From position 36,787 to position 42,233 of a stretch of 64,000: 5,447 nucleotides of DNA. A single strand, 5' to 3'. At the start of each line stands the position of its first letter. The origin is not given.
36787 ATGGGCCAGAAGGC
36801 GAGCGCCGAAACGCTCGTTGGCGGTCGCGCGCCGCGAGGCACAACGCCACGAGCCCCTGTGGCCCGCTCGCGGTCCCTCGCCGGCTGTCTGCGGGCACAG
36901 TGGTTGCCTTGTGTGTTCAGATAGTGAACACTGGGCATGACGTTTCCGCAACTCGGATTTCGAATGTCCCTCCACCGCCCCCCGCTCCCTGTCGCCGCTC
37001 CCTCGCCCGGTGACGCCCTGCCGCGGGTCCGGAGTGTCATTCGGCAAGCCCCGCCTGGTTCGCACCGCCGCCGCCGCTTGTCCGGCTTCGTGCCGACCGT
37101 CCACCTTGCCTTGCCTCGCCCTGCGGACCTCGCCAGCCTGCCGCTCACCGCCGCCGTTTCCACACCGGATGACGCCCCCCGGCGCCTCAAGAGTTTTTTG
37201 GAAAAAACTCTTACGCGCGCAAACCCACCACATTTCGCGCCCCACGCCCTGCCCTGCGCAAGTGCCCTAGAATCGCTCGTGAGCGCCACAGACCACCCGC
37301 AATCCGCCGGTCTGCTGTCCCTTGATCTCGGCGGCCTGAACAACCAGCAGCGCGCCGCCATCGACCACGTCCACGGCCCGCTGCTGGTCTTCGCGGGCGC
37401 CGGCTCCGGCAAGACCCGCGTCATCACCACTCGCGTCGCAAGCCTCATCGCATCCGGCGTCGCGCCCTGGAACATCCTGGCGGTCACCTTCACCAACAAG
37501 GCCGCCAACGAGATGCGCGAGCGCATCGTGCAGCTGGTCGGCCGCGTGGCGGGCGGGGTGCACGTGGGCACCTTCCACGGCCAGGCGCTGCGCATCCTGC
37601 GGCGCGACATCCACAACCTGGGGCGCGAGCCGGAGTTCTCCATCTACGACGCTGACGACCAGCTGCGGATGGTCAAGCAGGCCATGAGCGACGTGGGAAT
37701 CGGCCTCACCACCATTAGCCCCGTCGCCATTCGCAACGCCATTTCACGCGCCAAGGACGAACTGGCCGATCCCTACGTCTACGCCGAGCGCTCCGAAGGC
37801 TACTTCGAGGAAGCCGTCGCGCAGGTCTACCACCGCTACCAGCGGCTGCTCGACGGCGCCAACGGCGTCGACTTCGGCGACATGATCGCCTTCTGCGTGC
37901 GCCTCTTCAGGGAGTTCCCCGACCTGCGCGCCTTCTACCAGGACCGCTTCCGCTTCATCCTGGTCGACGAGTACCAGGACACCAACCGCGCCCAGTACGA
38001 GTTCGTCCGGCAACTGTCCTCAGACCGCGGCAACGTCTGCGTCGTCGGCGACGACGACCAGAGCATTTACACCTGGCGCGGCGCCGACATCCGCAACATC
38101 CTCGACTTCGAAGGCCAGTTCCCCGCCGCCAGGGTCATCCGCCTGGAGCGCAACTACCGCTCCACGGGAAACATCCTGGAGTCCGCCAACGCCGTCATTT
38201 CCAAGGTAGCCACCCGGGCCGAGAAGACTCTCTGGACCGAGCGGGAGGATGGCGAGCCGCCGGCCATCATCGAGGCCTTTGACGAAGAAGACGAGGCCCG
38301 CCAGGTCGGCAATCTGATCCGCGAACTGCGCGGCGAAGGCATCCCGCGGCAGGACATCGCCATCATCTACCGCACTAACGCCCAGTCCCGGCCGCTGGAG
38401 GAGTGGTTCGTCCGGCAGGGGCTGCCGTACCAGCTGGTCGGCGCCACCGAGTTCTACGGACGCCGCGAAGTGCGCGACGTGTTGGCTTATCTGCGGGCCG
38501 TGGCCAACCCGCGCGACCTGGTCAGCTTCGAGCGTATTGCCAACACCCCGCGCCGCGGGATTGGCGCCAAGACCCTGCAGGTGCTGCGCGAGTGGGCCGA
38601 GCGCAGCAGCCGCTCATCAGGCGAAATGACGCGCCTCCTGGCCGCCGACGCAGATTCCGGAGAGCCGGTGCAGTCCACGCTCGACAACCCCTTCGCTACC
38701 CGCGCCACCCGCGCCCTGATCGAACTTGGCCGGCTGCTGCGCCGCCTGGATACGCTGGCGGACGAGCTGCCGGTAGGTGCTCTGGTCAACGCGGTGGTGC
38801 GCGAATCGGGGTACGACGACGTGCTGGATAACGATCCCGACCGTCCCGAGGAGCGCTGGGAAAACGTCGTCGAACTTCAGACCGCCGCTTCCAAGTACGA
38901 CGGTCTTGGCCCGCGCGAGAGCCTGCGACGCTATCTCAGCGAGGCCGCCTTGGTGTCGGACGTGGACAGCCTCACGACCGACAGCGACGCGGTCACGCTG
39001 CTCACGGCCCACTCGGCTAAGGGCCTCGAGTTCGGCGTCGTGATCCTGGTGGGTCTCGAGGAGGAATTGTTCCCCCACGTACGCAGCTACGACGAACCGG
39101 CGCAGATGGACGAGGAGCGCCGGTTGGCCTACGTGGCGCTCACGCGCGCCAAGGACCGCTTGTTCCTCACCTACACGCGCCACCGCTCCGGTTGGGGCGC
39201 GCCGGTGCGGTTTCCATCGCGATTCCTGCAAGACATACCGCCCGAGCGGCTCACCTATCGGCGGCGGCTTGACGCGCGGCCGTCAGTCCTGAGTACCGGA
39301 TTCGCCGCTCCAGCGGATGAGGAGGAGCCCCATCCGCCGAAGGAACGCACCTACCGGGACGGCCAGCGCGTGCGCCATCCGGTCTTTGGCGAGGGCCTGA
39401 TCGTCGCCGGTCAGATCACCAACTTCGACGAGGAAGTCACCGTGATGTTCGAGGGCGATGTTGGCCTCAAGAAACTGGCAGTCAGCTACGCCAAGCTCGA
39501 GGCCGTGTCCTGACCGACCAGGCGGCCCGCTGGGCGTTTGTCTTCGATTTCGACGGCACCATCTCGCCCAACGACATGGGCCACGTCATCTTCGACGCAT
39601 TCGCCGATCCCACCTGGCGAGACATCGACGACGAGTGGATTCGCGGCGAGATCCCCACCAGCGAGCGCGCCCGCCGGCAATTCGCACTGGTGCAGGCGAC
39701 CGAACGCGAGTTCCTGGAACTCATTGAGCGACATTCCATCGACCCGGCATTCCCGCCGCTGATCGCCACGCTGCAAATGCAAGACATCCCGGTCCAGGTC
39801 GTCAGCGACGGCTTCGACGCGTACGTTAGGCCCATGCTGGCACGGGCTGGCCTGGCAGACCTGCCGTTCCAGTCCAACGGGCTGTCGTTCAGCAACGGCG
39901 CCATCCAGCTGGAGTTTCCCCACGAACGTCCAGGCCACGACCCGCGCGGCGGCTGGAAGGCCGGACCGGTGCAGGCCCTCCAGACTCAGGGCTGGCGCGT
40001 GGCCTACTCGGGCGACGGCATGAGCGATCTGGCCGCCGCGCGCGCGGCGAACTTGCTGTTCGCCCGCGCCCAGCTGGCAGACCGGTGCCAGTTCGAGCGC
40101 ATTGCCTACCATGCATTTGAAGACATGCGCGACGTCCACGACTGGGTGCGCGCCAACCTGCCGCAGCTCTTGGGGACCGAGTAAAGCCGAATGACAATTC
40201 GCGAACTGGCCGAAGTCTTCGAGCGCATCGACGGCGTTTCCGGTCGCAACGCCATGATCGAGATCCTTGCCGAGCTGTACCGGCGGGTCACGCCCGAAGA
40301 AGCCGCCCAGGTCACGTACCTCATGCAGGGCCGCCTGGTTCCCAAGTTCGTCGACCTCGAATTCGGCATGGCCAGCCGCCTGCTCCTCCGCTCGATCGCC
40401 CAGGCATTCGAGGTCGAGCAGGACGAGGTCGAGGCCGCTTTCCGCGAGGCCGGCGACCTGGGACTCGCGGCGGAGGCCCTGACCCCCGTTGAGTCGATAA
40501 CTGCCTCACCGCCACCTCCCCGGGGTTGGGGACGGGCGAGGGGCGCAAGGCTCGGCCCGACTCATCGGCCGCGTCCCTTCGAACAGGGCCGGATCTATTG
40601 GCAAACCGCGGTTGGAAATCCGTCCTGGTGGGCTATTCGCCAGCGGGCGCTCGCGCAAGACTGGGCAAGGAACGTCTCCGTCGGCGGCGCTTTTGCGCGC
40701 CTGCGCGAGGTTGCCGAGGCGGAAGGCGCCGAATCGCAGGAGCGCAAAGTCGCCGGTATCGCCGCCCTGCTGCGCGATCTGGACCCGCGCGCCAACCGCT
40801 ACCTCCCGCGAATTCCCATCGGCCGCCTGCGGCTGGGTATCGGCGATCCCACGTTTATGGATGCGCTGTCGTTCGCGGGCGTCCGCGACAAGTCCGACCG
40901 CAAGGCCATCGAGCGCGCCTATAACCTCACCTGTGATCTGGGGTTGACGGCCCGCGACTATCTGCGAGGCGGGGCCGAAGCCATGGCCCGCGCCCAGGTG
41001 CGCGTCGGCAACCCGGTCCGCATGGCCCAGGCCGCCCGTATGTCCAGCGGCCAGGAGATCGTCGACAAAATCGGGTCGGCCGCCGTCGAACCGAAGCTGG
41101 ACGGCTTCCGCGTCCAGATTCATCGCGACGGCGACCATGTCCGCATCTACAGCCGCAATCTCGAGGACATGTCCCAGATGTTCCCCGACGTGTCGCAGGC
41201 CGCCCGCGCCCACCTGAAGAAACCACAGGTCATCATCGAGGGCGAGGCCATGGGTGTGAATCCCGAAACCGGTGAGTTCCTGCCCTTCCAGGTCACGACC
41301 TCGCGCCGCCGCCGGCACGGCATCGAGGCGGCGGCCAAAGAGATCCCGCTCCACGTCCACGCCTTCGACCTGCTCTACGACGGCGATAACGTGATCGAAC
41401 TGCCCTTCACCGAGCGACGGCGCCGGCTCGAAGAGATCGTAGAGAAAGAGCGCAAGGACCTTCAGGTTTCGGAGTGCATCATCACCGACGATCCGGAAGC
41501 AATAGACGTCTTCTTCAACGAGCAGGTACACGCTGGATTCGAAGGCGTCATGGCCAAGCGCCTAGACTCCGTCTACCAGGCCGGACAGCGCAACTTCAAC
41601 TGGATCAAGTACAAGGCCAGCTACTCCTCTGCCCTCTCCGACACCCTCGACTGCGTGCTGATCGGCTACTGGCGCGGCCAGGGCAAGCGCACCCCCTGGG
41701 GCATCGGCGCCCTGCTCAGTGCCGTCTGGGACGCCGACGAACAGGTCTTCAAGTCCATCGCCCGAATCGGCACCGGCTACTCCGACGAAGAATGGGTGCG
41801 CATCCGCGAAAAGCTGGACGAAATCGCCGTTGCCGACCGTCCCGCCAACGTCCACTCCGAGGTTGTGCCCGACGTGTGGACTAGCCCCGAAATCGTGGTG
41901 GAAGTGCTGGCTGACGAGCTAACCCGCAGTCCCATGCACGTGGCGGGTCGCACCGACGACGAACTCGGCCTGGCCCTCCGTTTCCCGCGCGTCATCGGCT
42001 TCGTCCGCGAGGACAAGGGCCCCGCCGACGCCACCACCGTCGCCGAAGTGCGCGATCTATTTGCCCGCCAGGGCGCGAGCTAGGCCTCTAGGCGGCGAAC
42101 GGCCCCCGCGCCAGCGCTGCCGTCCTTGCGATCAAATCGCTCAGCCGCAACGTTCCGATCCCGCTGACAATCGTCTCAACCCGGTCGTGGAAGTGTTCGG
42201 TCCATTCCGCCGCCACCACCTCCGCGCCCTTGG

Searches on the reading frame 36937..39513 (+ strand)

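Call 45: search_protein_families(library=pfam, proteins=[window:36937-39513:+], max_evalue=0.00001)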
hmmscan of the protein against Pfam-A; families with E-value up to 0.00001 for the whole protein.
window:36937-39513:+ (858 aa): 6 families
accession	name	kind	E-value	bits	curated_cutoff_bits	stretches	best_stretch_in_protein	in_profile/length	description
PF00580.27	UvrD-helicase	-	4.3e-86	289.4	23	1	134-396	1-271/271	UvrD/REP helicase N-terminal domain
PF13361.12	UvrD_C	-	2.7e-73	247.9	25.6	1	401-748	1-349/350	UvrD-like helicase C-terminal domain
PF13245.12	AAA_19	-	1.5e-21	77.5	25.1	1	138-379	1-132/134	AAA domain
PF01443.25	Viral_helicase1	-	4.6e-09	36.9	21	0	680-743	171-225/228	Viral superfamily 1 RNA helicase core domain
PF13538.12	UvrD_C_2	-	2.2e-07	31.1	27.4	1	686-744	2-51/52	UvrD-like helicase C-terminal domain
PF13604.12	AAA_30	-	4.7e-07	30.2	27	0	134-197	2-66/191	AAA domain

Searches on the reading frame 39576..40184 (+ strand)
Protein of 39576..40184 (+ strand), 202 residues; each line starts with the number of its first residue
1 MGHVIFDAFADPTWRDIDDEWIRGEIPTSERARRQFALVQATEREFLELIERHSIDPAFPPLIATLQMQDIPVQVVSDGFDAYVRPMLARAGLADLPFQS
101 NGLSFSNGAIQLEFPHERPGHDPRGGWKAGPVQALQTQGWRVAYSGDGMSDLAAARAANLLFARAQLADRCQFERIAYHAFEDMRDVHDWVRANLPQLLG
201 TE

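Call 45: search_protein_families(library=pfam, proteins=[window:39576-40184:+], max_evalue=0.00001)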
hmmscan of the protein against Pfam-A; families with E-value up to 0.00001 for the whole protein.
window:39576-40184:+ (202 aa): 1 family
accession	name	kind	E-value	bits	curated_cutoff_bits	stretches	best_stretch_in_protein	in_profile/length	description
PF12710.13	HAD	-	9.9e-08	33.1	27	1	30-156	53-189/189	haloacid dehalogenase-like hydrolase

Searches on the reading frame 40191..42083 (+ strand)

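Call 45: search_protein_families(library=pfam, proteins=[window:40191-42083:+], max_evalue=0.00001)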
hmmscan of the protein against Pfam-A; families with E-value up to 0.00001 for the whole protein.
window:40191-42083:+ (630 aa): 3 families
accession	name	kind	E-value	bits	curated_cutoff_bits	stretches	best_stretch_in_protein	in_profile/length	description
PF01068.26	DNA_ligase_A_M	-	2.6e-54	184.4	26.2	1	281-475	4-204/204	ATP dependent DNA ligase domain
PF04675.19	DNA_ligase_A_N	-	3.1e-27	96.3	24.6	2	4-98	3-97/174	DNA ligase N terminus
PF04679.21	DNA_ligase_A_C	-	1.9e-17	63.9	27.5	1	504-609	4-94/94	ATP dependent DNA ligase C terminal region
